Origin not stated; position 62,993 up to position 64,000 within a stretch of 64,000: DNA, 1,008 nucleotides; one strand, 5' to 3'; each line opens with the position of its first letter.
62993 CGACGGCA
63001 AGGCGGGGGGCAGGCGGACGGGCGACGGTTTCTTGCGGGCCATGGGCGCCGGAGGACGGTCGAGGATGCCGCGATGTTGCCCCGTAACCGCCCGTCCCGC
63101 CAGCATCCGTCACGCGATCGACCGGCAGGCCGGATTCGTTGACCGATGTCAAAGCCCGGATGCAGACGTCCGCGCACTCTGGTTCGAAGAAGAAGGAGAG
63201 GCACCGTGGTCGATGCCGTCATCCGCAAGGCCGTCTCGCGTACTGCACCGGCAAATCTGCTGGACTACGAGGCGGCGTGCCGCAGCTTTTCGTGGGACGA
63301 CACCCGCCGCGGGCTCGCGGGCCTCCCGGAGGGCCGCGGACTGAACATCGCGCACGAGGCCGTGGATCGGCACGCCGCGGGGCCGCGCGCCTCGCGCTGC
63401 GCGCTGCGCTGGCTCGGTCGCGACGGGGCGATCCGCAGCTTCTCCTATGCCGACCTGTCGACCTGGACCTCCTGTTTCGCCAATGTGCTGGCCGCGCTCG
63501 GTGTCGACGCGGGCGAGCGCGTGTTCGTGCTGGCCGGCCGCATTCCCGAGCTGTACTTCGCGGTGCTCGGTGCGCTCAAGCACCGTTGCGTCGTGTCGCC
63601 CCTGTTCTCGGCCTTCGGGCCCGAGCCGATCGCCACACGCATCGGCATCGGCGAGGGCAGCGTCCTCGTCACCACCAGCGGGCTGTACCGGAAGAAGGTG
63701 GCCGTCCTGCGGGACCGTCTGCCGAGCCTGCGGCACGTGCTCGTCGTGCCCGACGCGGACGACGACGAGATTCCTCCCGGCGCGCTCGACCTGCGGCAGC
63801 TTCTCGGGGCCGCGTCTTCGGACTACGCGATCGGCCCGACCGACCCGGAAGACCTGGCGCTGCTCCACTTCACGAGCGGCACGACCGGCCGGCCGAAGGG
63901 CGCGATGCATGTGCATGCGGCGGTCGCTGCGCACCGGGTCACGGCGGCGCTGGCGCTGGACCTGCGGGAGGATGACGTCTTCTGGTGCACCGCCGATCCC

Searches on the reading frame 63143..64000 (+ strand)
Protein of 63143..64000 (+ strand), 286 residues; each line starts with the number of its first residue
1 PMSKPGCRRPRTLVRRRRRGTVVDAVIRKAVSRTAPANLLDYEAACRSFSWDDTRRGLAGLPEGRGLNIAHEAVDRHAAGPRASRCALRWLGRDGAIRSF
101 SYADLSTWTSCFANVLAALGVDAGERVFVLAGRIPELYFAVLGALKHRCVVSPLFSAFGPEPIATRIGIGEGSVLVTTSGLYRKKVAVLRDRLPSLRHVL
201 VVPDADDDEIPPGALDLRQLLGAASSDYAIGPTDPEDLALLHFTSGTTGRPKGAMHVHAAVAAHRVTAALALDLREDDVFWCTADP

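Call 45: search_protein_families(library=pfam, proteins=[window:63143-64000:+], max_evalue=0.001)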
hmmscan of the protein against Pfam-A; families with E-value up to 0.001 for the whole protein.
window:63143-64000:+ (286 aa): 1 family
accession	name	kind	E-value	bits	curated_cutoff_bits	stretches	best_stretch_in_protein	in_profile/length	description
PF00501.34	AMP-binding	-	2.8e-34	119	29.9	1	78-285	5-213/384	AMP-binding enzyme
